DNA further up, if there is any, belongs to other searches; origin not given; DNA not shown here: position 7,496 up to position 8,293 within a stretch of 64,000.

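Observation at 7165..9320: Four paralogous small proteins (novel N-terminal beta-beta-alpha module + winged helix) clustered beside nurA-herA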

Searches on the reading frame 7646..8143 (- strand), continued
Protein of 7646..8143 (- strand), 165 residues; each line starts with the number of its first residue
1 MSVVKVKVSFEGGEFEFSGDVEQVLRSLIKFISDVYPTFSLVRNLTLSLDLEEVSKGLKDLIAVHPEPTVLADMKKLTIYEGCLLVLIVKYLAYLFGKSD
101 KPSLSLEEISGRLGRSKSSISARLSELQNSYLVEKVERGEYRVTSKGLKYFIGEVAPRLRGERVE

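Call 35: fold_search(model_id=the predicted structure, library=pdb)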
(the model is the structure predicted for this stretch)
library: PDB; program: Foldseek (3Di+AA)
matches with E <= 10: 1700; with E <= 0.001: 0
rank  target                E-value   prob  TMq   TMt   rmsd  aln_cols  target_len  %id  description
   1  2fxa_A                1.8e-03  1.00  0.34  0.35  15.0       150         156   14  Structure of the Protease Production Regulatory Protein hpr from Bacillus subtilis. (released 2006-03-14)
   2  3zmd_A                5.7e-03  1.00  0.37  0.40  14.6       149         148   16  Crystal structure of AbsC, a MarR family transcriptional regulator from Streptomyces coelicolor (released 2013-02-20)
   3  4b8x_A                6.0e-03  1.00  0.37  0.44  13.8       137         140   21  Near atomic resolution crystal structure of Sco5413, a MarR family transcriptional regulator from Streptomyces coelico (released 2012-10-17)
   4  2qww_C                7.2e-03  1.00  0.35  0.41  11.9       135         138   17  Crystal structure of multiple antibiotic-resistance repressor (MarR) (YP_013417.1) from Listeria monocytogenes 4b F236 (released 2007-08-21)
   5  9qmd                  7.6e-03  0.93  0.34  0.28  15.9       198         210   13  Crystal Structure of Dimeric Apo-L28H-FNR of A. Fischeri (released 2026-04-08)
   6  3zmd_C                8.0e-03  1.00  0.38  0.41  14.6       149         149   16  Crystal structure of AbsC, a MarR family transcriptional regulator from Streptomyces coelicolor (released 2013-02-20)
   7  2qww_E                8.5e-03  1.00  0.35  0.39  11.9       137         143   17  Crystal structure of multiple antibiotic-resistance repressor (MarR) (YP_013417.1) from Listeria monocytogenes 4b F236 (released 2007-08-21)
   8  4o5v                  9.5e-03  1.00  0.36  0.28   2.7        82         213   24  Crystal structure of T. acidophilum IdeR (released 2014-11-05)
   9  5e44                  9.5e-03  0.92  0.34  0.26  16.2       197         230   13  Crystal structure of holo-FNR of A. fischeri (released 2015-12-16)
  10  1lnw_F                1.0e-02  1.00  0.37  0.46  13.7       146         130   14  CRYSTAL STRUCTURE OF THE MEXR REPRESSOR OF THE MEXAB-OPRM MULTIDRUG EFFLUX OPERON OF PSEUDOMONAS AERUGINOSA (released 2002-09-11)
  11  7kfo                  1.0e-02  0.99  0.33  0.40  14.2       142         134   15  Crystal structure of the MarR family transcriptional regulator from Variovorax paradoxus bound to Indole 3 acetic acid (released 2021-11-10)
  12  9qlx                  1.0e-02  0.91  0.34  0.27  16.1       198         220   13  Crystal structure of D4A-FNR of A. fischeri with a [4Fe-4S]/[2Fe-2S] mixture (released 2026-04-08)
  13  4b8x_B                1.1e-02  1.00  0.39  0.46  14.0       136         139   19  Near atomic resolution crystal structure of Sco5413, a MarR family transcriptional regulator from Streptomyces coelico (released 2012-10-17)
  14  7kk0                  1.1e-02  1.00  0.33  0.40   8.4       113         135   16  Crystal structure of the MarR family transcriptional regulator from Variovorax paradoxus bound to Catechol (released 2021-12-01)
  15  4o6j                  1.2e-02  1.00  0.35  0.28   2.7        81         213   25  Crystal sturucture of T. acidophilum IdeR (released 2014-05-21)
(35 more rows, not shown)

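Call 39: search_protein_families(library=pfam, proteins=[L009:8989-9864:+, L010:8588-9667:+, L011:8607-9704:+, L009:7535-8008:+, L009:8488-8961:+, L010:6339-6851:+, L010:7452-7949:+, L011:6397-6909:+, L011:7515-7994:+, L009:9872-11365:+], max_evalue=1)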
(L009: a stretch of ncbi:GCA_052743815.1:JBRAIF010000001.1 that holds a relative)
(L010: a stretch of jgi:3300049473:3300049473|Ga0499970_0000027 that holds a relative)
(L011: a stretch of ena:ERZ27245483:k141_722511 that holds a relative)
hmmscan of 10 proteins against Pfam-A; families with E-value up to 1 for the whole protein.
L009:8989-9864:+ (291 aa): 2 families
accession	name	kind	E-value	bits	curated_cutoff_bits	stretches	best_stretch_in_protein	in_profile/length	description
PF09376.16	NurA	-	0.015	15.3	21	1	173-251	174-250/254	NurA domain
PF03192.19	DUF257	-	0.056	13.7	25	1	157-247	77-168/205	Pyrococcus protein of unknown function, DUF257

L010:8588-9667:+ (359 aa): 1 family
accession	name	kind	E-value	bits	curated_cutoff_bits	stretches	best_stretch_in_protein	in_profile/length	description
PF09376.16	NurA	-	3.3e-05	24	21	1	87-314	3-249/254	NurA domain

L011:8607-9704:+ (365 aa): 1 family
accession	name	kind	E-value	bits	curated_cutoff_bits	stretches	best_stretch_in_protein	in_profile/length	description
PF09376.16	NurA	-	3.3e-05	23.9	21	1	93-320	2-249/254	NurA domain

L009:7535-8008:+ (157 aa): 5 families
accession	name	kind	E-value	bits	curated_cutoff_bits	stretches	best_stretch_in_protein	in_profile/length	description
PF25213.1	HVO_A0261_N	-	0.013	15.9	35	1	117-153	45-81/86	HVO_A0261 N-terminal domain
PF07381.18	EarA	-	0.023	14.9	22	1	77-144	9-88/90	EarA-like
PF06634.17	DUF1156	-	0.033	14.7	24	1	41-72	8-39/73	Protein of unknown function (DUF1156)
PF14947.12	HTH_45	-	0.036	14.5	25.5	1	115-148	38-71/77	Winged helix-turn-helix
PF07370.16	DUF1489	-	0.18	12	25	1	16-80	4-69/138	Protein of unknown function (DUF1489)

L009:8488-8961:+ (157 aa): 2 families
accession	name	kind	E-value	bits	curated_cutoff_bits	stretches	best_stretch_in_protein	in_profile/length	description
PF03965.22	Penicillinase_R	-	0.041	14.7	22.6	1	84-135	13-63/115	Penicillinase repressor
PF23254.1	KH_PARP14_8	-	0.083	13.2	27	1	5-41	27-65/66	PARP14-like, eighth type I KH domain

L010:6339-6851:+ (170 aa): 0 families

L010:7452-7949:+ (165 aa): 3 families
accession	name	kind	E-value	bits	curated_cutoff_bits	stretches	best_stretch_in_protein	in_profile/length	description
PF25213.1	HVO_A0261_N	-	9.3e-06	25.9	35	1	112-151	29-67/86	HVO_A0261 N-terminal domain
PF22168.2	DIP2311-like_C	-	0.0048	17.6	27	1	107-144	19-56/63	Transcriptional regulator DIP2311-like, C-terminal domain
PF13338.12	AbiEi_4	-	0.011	16.3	25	1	123-148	28-49/49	Transcriptional regulator, AbiEi antitoxin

L011:6397-6909:+ (170 aa): 0 families

L011:7515-7994:+ (159 aa): 2 families
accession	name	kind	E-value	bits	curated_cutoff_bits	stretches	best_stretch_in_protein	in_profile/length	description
PF25213.1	HVO_A0261_N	-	7.7e-05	22.9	35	1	105-145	28-67/86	HVO_A0261 N-terminal domain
PF22168.2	DIP2311-like_C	-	0.018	15.7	27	1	101-138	19-56/63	Transcriptional regulator DIP2311-like, C-terminal domain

L009:9872-11365:+ (497 aa): 15 families
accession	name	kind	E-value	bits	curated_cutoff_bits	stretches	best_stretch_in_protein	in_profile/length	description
PF01935.23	DUF87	-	6.1e-15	56.3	23.2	1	137-342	2-220/220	Helicase HerA, central domain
PF13401.12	AAA_22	-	0.00039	21.2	27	1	155-199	4-48/130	AAA domain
PF10412.15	TrwB_AAD_bind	-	0.0021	17.5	20.5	1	159-203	18-62/387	Type IV secretion-system coupling protein DNA-binding domain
PF24883.2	NPHP3_N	-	0.017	15.8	24.8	1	156-190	22-56/164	Nephrocystin 3, N-terminal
PF05872.18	HerA_C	-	0.029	13.5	22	1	160-197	25-62/502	Helicase HerA-like C-terminal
PF13191.12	AAA_16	-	0.044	14.7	32.6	1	153-183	21-51/167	AAA ATPase domain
PF13476.12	AAA_23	-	0.054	14.6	27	1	153-170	16-33/201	AAA domain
PF12846.13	AAA_10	-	0.054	13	27.5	1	159-224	24-91/362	AAA-like domain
PF00004.35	AAA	-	0.057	14.3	21.2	0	161-206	3-44/131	ATPase family associated with various cellular activities (AAA)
PF20720.3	nSTAND3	-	0.063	13.4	27.2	1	158-189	19-50/155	Novel STAND NTPase 3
PF01656.29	CbiA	-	0.081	13.3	25.4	1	158-322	1-54/125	CobQ/CobB/MinD/ParA nucleotide binding domain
PF13238.12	AAA_18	-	0.11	13.4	29.4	1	160-196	2-31/128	AAA domain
PF00005.33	ABC_tran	-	0.14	13.2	25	1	156-180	11-35/137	ABC transporter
PF06745.19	ATPase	-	0.15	11.8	26.6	1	156-189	19-53/231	KaiC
PF13245.12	AAA_19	-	0.17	12.5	25.1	0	156-194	11-51/134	AAA domain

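Call 41: find_encoding_contigs(protein=P0170, flank=7000, max_places=1)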
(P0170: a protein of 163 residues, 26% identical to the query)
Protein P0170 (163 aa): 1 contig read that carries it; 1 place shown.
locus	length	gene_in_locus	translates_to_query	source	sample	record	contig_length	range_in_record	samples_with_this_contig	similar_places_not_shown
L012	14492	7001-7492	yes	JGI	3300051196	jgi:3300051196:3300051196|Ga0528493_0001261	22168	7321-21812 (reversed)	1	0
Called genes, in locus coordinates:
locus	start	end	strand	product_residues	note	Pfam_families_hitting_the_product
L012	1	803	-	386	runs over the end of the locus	?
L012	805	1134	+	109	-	-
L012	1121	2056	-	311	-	PF17884:DUF5591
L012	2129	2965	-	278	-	PF00303:Thymidylat_synt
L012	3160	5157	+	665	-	PF20581:DUF6785, PF20580:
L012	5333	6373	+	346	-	PF08240:ADH_N (faint), PF00107:ADH_zinc_N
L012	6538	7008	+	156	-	-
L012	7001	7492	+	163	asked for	-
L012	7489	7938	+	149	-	-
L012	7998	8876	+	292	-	-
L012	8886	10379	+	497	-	PF01935:DUF87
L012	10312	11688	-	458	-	PF03952:Enolase_N, PF00113:Enolase_C, PF13378:MR_MLE_C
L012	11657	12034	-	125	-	-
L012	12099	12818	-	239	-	-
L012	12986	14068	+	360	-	PF02163:Peptidase_M50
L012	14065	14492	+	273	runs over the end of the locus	PF01171:ATP_bind_3 (weak)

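Call 42: find_encoding_contigs(protein=P0180, flank=7000, max_places=1)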
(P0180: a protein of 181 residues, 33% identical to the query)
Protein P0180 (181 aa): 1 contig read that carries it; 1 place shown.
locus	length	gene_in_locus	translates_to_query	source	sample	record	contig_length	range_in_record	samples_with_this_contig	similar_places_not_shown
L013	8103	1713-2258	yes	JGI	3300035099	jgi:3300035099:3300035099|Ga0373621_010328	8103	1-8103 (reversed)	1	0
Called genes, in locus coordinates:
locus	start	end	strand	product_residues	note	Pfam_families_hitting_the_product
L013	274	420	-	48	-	PF18930:DUF5679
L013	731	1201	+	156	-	-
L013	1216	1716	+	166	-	-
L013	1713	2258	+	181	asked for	PF25212:HVO_A0114 (weak)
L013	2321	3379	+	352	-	PF09376:NurA (faint)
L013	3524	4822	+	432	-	PF01935:DUF87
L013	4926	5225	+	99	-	-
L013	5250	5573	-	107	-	PF04073:tRNA_edit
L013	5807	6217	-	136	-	-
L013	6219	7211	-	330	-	PF11731:Cdd1 (weak), PF14520:HHH_5, PF00154:RecA_N, PF08423:Rad51, PF13481:AAA_25 (weak), PF06745:ATPase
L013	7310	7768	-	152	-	PF01939:NucS_C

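Call 43: find_encoding_contigs(protein=P0063, flank=7000, max_places=1)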
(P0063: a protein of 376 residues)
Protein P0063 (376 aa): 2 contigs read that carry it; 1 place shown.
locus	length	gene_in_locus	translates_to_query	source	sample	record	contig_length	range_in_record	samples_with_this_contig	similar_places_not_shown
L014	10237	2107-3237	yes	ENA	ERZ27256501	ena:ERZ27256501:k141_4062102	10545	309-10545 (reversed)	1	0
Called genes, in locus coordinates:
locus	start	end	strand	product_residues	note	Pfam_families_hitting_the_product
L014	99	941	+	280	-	PF00561:Abhydrolase_1, PF12697:Abhydrolase_6, PF12146:Hydrolase_4, PF00561:Abhydrolase_1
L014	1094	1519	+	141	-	-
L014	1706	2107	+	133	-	-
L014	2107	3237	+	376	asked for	-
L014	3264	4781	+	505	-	PF04851:ResIII, PF16203:ERCC3_RAD25_C, PF00271:Helicase_C (weak)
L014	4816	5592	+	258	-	-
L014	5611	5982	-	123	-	-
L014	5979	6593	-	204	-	-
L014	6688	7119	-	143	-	-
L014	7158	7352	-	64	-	-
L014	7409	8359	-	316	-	-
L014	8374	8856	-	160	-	-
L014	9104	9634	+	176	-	-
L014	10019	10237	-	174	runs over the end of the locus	?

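Call 44: find_encoding_contigs(protein=P0012, flank=7000, max_places=1)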
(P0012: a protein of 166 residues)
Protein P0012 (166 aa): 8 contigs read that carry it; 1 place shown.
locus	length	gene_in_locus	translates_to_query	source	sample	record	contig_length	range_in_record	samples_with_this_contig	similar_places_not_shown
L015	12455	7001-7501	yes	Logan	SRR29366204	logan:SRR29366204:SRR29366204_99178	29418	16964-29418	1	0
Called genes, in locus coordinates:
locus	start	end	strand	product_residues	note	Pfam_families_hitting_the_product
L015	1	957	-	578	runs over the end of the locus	PF04597:Ribophorin_I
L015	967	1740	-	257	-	-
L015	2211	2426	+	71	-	PF17723:RHH_8 (weak), PF01402:RHH_1 (weak)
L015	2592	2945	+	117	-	-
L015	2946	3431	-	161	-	PF01467:CTP_transf_like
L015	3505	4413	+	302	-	PF00557:Peptidase_M24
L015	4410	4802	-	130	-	-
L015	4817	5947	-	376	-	PF07431:DUF1512, PF23542:DUF1512_C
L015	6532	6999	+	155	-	-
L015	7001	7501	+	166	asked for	-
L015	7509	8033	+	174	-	-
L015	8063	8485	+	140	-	-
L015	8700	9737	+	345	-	-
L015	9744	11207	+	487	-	PF01935:DUF87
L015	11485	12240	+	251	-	PF01026:TatD_DNase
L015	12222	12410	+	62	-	-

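Call 46: find_related_loci(query=A6, collection=genome_contigs, flank=8000)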
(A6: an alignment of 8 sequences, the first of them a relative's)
Query A6 (518 aa) in genome_contigs; peptide patterns used: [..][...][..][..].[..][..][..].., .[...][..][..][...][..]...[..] (x = any residue, [..] = any of these).
599 stretches matched a pattern (row limit reached: there are more); 222 encode a relative of the query (tblastn E <= 1e-3); the best 80 are kept; 80 distinct loci.
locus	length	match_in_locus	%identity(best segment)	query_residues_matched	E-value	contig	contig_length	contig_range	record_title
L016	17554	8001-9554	100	1-518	0e+0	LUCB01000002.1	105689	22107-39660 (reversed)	MAG: Candidatus Bathyarchaeota archaeon B24 scaffold30, whole genome shotgun sequence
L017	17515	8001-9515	80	1-505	0e+0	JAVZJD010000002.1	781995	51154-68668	MAG: Candidatus Bathyarchaeia archaeon isolate DRTY-6_201901_bins_74 DRTY-6_201901_bins_74_scaffold_2, whole genome shot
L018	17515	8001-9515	80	1-505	0e+0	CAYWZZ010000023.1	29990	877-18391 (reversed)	MAG TPA_asm: uncultured Candidatus Bathyarchaeia archaeon isolate SRP104967_co1_9 genome assembly, contig: NODE_483_leng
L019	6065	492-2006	80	1-505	0e+0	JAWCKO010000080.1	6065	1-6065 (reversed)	MAG: Candidatus Bathyarchaeia archaeon isolate JZ-2_201705_bins_140 JZ-2_201705_bins_140_scaffold_80, whole genome shotg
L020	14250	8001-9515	81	1-505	0e+0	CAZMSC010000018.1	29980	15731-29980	MAG TPA_asm: uncultured Candidatus Bathyarchaeia archaeon isolate SRP104967_co1_102 genome assembly, contig: NODE_484_le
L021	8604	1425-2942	56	1-503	0e+0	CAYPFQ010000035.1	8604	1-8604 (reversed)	MAG TPA_asm: uncultured Candidatus Bathyarchaeia archaeon isolate binchicken_co124_364 genome assembly, contig: NODE_645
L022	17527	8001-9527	56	1-506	0e+0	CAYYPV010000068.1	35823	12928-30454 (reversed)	MAG TPA_asm: uncultured Candidatus Bathyarchaeia archaeon isolate SRP140028_co1_630 genome assembly, contig: k141_107119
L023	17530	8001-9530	56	1-503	0e+0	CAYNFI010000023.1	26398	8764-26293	MAG TPA_asm: uncultured Candidatus Bathyarchaeia archaeon isolate binchicken_co318_43 genome assembly, contig: NODE_716_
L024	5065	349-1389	77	165-503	0e+0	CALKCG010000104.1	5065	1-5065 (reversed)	MAG: uncultured archaeon isolate S1_Bin_METABAT__59_1 genome assembly, contig: c_000001711605, whole genome shotgun sequ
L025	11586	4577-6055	53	1-503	1e-174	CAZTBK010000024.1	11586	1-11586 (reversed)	MAG TPA_asm: uncultured Candidatus Bathyarchaeia archaeon isolate binchicken_co349_95 genome assembly, contig: NODE_1854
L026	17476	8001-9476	52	1-503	6e-170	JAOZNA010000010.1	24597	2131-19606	MAG: Candidatus Bathyarchaeota archaeon isolate GMC4_bin_42_sub GMC4_1628_length_24597_cov_8.670524, whole genome shotgu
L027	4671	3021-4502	51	1-503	2e-172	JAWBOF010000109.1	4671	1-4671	MAG: Candidatus Bathyarchaeia archaeon isolate HHBFW-2_201803_bins_189 HHBFW-2_201803_bins_189_scaffold_109, whole genom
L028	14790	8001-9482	50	1-503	2e-166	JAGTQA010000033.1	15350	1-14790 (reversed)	MAG: Candidatus Bathyarchaeota archaeon isolate JZ_bin_14 JZ_bin_14_NODE_1341, whole genome shotgun sequence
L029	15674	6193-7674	51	1-503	1e-165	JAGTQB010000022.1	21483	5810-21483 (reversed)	MAG: Candidatus Bathyarchaeota archaeon isolate JZ_bin_23 JZ_bin_23_NODE_22, whole genome shotgun sequence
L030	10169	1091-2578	51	1-503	2e-165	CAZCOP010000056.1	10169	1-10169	MAG TPA_asm: uncultured Candidatus Bathyarchaeia archaeon isolate binchicken_co80_110 genome assembly, contig: NODE_2351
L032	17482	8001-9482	50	1-503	5e-165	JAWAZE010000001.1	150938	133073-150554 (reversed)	MAG: Candidatus Bathyarchaeia archaeon isolate ZZQ_201803_bins_71 ZZQ_201803_bins_71_scaffold_1, whole genome shotgun se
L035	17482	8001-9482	50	1-503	3e-164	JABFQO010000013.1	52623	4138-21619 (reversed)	Candidatus Bathyarchaeota archaeon A05DMB-4 NODE_306_length_52623_cov_20.413636, whole genome shotgun sequence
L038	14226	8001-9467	50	1-503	4e-158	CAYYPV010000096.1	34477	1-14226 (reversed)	MAG TPA_asm: uncultured Candidatus Bathyarchaeia archaeon isolate SRP140028_co1_630 genome assembly, contig: k141_509085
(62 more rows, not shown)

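Call 52: list_cluster_members(proteins=[P0175, P0179, P0189, P0050, L013:3524-4822:+, L015:9744-11207:+, L010:9672-11132:+, L012:8886-10379:+, L013:6219-7211:-, L014:3264-4781:+])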
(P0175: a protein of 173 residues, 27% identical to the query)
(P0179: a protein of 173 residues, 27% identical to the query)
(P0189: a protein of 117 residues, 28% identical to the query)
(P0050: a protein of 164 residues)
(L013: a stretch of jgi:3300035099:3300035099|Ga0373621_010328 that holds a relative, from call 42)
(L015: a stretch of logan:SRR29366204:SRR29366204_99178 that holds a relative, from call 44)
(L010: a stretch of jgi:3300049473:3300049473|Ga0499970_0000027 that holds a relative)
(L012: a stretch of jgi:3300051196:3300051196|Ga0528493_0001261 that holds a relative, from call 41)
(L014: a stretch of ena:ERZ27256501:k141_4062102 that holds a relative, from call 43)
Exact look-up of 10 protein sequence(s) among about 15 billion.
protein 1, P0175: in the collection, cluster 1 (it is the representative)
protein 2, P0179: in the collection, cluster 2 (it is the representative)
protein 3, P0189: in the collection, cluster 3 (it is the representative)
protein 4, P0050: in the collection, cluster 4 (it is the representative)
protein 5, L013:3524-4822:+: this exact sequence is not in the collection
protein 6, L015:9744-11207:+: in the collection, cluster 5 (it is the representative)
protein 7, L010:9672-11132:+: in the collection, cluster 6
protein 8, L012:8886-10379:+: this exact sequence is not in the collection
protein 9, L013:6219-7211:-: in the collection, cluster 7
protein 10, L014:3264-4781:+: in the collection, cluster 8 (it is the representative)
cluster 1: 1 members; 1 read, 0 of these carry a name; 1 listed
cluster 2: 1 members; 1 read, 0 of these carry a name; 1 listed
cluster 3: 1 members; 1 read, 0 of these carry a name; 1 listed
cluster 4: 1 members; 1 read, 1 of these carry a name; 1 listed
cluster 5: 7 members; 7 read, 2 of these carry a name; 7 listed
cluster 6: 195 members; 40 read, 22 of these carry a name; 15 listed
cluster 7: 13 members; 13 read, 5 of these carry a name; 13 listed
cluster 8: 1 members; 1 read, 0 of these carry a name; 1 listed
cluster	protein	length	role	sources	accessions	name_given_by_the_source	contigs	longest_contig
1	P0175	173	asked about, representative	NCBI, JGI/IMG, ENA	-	-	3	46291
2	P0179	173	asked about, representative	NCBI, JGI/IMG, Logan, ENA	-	-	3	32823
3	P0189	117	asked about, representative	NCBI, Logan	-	-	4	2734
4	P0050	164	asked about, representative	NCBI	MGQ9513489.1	MAG: hypothetical protein ACUVTL_00285 [Thermoproteota archaeon]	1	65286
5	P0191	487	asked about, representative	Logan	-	-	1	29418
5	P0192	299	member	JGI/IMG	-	hypothetical protein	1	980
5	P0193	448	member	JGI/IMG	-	hypothetical protein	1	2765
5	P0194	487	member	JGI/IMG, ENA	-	-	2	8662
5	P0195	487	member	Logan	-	-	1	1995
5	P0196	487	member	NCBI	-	-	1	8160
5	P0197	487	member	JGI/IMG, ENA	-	-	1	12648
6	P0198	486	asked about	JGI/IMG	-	DNA helicase HerA-like ATPase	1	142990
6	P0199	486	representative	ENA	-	-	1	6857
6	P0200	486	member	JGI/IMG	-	hypothetical protein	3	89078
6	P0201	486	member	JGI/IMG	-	DNA helicase HerA-like ATPase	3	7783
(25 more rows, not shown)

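Call 59: search_solved_structures(query=A4, max_evalue=10, show_alignments=2)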
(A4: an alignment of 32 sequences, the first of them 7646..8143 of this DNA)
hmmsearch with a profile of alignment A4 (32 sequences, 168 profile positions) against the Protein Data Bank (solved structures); distinct sequences matched with E-value up to 10: 61 (the best 60 are shown).
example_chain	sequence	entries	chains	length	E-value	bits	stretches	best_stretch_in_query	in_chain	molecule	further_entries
1ft9_A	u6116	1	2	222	1.6e-05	27.8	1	107-148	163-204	CARBON MONOXIDE OXIDATION SYSTEM TRANSCRIPTION REGULATOR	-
4o5v_A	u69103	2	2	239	0.0005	22.9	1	108-153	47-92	Iron-dependent transcription repressor related protein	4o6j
3bpv_A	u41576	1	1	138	0.00092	22.1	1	80-144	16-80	Transcriptional regulator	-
3bpx_A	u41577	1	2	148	0.0011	21.9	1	80-144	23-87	Transcriptional regulator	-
1r22_A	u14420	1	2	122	0.0011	21.8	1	101-165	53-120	Transcriptional repressor smtB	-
4rs8_A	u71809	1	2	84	0.0024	20.7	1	107-164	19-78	AspA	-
5k1y_C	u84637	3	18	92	0.0024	20.7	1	101-164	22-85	AspA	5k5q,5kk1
5k5o_A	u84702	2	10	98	0.0029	20.5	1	101-164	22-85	AspA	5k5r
6cmv_A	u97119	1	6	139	0.0032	20.3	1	104-141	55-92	Transcriptional regulator Lrs14-like protein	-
2d1h_A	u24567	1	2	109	0.0035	20.2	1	87-164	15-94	109aa long hypothetical transcriptional regulator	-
1r1t_A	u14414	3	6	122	0.017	18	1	102-164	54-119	Transcriptional repressor smtB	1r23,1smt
4k2e_A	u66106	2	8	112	0.019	17.8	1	98-157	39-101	Transcriptional activator HlyU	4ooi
2lvs_A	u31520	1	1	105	0.02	17.7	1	101-146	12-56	Putative uncharacterized protein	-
3tgn_A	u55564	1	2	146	0.022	17.6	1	100-144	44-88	Adc operon repressor AdcR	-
5zr4_A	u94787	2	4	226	0.05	16.4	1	102-153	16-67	Metal-dependent transcriptional regulator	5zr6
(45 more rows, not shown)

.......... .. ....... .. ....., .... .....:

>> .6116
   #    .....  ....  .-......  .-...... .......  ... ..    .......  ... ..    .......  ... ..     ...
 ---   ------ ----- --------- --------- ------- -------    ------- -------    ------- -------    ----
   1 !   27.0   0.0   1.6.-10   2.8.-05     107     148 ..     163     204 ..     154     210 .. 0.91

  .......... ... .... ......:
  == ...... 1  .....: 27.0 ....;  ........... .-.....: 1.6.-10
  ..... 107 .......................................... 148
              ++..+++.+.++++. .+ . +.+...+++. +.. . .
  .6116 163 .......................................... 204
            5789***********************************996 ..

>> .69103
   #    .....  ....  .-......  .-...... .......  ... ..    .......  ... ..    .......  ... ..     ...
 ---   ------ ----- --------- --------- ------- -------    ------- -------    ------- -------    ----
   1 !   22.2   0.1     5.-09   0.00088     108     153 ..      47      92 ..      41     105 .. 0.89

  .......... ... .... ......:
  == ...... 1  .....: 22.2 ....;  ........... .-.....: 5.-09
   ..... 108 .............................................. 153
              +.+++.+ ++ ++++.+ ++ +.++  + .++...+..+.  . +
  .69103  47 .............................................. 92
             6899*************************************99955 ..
